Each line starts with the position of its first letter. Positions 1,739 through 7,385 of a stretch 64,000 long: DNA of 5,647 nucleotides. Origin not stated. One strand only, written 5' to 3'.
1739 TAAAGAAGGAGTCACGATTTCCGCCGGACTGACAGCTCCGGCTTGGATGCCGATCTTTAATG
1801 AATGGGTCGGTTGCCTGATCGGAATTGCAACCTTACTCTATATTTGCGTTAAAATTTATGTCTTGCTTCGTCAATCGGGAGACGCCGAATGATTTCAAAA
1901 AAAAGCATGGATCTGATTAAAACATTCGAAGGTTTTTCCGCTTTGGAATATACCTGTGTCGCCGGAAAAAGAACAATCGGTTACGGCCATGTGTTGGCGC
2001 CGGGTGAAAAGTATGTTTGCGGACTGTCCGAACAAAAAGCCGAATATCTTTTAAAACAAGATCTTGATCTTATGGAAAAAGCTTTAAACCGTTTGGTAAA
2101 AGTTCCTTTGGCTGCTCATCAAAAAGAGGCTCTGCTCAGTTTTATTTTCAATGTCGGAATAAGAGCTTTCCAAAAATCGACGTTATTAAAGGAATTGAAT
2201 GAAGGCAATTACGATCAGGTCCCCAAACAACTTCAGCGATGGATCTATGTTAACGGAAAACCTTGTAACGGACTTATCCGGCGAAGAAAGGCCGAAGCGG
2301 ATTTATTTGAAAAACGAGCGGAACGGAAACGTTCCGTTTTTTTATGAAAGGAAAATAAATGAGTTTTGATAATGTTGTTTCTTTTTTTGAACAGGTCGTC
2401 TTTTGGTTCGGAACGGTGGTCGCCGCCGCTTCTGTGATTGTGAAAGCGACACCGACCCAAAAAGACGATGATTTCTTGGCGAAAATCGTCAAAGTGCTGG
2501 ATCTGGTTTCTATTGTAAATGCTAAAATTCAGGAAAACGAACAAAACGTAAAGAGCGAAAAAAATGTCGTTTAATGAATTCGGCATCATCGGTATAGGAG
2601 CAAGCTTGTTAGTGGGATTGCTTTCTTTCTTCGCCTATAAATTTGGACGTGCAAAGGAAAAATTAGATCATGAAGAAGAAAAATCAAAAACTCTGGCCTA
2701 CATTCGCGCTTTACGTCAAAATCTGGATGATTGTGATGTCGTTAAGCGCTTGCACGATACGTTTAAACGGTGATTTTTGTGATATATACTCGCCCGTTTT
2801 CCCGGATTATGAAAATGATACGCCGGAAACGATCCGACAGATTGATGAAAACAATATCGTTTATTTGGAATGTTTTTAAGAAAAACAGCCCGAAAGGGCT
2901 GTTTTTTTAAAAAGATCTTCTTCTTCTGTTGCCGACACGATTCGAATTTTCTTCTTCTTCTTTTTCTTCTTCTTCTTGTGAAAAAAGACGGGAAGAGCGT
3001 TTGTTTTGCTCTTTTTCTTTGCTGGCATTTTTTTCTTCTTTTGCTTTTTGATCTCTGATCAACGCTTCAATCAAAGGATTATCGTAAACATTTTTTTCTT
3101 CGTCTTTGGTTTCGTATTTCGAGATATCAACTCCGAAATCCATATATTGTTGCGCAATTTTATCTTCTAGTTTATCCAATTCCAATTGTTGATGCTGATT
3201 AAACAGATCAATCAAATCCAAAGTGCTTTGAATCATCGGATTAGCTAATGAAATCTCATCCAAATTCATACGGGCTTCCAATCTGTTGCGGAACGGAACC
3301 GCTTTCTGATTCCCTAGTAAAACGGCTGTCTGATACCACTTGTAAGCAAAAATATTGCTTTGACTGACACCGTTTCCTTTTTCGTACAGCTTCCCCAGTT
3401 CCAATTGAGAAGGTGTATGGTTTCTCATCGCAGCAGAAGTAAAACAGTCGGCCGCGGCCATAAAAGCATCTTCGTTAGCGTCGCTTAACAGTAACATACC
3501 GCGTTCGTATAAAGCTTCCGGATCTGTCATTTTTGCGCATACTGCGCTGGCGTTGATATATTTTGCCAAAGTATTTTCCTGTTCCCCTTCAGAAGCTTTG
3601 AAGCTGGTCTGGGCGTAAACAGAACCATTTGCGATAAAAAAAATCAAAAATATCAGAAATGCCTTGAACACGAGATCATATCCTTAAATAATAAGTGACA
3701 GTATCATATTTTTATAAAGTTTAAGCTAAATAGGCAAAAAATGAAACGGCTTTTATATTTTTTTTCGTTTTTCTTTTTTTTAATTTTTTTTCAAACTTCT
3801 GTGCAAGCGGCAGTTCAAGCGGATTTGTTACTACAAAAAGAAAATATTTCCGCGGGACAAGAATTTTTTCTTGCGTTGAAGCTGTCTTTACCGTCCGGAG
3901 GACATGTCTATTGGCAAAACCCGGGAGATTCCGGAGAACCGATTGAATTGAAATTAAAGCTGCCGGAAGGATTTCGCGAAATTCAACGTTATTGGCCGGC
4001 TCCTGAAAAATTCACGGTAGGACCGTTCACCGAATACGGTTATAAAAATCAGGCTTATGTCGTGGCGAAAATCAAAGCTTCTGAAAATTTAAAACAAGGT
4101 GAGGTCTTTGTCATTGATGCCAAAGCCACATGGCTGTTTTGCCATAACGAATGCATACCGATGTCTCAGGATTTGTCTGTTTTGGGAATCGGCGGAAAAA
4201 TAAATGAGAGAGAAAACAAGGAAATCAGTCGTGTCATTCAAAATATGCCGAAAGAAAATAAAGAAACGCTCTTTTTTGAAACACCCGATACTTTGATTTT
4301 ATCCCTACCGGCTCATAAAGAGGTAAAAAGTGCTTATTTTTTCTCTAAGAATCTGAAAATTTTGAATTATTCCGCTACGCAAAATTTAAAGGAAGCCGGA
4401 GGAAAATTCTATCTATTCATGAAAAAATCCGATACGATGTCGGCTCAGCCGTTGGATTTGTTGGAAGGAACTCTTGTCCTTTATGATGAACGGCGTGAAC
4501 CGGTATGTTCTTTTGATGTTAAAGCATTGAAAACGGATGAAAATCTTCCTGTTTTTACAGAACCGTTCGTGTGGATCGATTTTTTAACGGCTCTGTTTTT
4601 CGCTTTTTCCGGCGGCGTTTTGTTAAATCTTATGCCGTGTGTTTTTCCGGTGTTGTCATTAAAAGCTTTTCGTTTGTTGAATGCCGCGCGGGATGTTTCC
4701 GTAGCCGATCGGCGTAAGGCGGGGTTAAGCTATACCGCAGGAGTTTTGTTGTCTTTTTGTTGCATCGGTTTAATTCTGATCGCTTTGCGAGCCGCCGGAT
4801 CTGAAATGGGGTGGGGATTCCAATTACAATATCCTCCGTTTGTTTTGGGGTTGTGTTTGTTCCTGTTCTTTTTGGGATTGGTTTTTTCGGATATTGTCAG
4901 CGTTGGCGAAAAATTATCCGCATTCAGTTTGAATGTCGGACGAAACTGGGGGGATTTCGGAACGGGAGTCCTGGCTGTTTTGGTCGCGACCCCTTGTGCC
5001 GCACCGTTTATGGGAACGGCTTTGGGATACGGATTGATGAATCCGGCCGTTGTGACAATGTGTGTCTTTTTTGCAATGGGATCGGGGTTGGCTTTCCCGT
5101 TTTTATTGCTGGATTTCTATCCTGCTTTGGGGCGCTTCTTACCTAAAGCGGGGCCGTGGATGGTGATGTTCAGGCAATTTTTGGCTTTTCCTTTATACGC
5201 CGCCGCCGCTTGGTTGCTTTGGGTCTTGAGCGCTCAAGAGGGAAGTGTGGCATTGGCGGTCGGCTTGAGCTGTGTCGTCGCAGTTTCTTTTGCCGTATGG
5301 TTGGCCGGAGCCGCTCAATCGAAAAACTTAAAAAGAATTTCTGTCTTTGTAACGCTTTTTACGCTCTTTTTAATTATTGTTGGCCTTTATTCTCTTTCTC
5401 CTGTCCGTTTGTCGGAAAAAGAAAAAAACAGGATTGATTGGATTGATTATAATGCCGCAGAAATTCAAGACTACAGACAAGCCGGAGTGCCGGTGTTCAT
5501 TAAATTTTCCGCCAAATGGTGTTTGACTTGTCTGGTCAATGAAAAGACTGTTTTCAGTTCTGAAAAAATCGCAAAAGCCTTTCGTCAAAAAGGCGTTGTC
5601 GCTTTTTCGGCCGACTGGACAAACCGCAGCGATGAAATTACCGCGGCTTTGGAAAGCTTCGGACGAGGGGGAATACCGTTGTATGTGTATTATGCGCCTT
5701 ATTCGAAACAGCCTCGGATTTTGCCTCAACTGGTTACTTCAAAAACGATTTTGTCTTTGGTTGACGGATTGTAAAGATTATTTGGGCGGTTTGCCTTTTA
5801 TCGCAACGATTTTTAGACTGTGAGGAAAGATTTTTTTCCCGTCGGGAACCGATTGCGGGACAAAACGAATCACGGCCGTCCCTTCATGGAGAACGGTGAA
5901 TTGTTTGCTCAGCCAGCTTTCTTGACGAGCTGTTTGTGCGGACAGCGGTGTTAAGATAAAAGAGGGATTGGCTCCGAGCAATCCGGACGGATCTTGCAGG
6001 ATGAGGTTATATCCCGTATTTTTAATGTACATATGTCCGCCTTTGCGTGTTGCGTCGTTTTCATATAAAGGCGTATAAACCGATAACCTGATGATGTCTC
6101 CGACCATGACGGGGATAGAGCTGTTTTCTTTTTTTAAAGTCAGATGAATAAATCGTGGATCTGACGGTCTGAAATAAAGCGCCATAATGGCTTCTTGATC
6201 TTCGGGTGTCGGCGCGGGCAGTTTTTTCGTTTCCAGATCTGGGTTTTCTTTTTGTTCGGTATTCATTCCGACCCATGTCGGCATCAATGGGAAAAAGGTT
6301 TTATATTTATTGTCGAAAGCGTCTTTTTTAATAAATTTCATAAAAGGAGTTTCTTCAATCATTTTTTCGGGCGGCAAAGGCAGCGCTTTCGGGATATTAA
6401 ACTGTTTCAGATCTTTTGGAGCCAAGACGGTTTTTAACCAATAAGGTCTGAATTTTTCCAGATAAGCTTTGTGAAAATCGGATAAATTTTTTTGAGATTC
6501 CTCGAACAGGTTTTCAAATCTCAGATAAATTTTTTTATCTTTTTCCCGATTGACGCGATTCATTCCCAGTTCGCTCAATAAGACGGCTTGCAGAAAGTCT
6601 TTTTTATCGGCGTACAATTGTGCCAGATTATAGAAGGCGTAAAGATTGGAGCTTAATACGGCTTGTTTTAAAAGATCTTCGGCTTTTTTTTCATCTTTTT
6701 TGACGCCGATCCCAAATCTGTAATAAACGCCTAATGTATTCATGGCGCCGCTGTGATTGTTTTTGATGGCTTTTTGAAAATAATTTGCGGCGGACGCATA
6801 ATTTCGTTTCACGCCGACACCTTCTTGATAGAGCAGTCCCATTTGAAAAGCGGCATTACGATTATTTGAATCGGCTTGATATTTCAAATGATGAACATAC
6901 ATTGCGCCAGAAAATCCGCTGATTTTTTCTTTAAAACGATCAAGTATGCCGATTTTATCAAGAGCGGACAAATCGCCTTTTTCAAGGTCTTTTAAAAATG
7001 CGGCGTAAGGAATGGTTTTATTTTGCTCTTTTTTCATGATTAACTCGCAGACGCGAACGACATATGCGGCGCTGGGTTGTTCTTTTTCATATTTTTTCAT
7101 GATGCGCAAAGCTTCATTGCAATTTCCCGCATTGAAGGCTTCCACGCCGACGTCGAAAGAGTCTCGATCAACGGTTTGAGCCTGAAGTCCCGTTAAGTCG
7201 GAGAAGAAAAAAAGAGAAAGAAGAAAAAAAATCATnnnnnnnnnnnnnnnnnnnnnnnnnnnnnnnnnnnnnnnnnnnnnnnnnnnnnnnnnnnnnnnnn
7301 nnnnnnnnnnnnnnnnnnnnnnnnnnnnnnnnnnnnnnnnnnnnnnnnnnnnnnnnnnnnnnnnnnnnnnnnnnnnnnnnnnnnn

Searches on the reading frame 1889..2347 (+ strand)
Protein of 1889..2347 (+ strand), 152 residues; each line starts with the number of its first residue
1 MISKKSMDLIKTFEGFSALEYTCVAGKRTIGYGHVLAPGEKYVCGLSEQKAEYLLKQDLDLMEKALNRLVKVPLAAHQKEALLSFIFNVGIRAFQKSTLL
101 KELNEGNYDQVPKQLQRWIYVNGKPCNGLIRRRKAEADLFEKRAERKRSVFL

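Call 92: search_protein_families(library=pfam, proteins=[window:1889-2347:+], max_evalue=0.001)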
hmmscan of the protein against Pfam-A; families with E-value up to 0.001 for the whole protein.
window:1889-2347:+ (152 aa): 1 family
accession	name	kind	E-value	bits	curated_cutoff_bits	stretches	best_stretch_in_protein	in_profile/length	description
PF00959.24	Phage_lysozyme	-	3e-40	137.9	22.3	1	11-136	1-125/125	Phage lysozyme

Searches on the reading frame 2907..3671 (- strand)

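Call 52: search_protein_families(library=pfam, proteins=[window:2907-3671:-], max_evalue=0.001)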
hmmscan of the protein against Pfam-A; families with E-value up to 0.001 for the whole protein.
window:2907-3671:- (254 aa): 1 family
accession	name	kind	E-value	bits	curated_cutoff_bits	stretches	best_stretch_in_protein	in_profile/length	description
PF08238.18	Sel1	-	3e-06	28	30.7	1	88-121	3-36/36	Sel1 repeat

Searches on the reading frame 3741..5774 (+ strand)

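Call 52: search_protein_families(library=pfam, proteins=[window:3741-5774:+], max_evalue=0.001)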
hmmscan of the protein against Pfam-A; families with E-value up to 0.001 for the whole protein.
window:3741-5774:+ (677 aa): 4 families
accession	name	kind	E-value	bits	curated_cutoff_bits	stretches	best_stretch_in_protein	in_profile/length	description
PF13899.12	Thioredoxin_7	-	1.1e-15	58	27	1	567-653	2-83/83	Thioredoxin-like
PF02683.22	DsbD_TM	-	4.6e-15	55.9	27.1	1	283-493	3-215/219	Cytochrome C biogenesis protein transmembrane domain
PF11412.14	DsbD_N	-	1.2e-11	45.2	25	1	28-146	3-115/119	Thiol:disulfide interchange protein DsbD, N-terminal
PF03190.21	Thioredox_DsbH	-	2.5e-06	28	27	1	557-653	12-111/163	Protein of unknown function, DUF255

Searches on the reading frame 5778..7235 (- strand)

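Call 52: search_protein_families(library=pfam, proteins=[window:5778-7235:-], max_evalue=0.001)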
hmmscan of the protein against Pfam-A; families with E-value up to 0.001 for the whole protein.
window:5778-7235:- (485 aa): 1 family
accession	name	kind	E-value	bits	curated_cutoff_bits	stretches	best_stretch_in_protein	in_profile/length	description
PF08238.18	Sel1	-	4.6e-13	49.6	30.7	1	128-161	3-36/36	Sel1 repeat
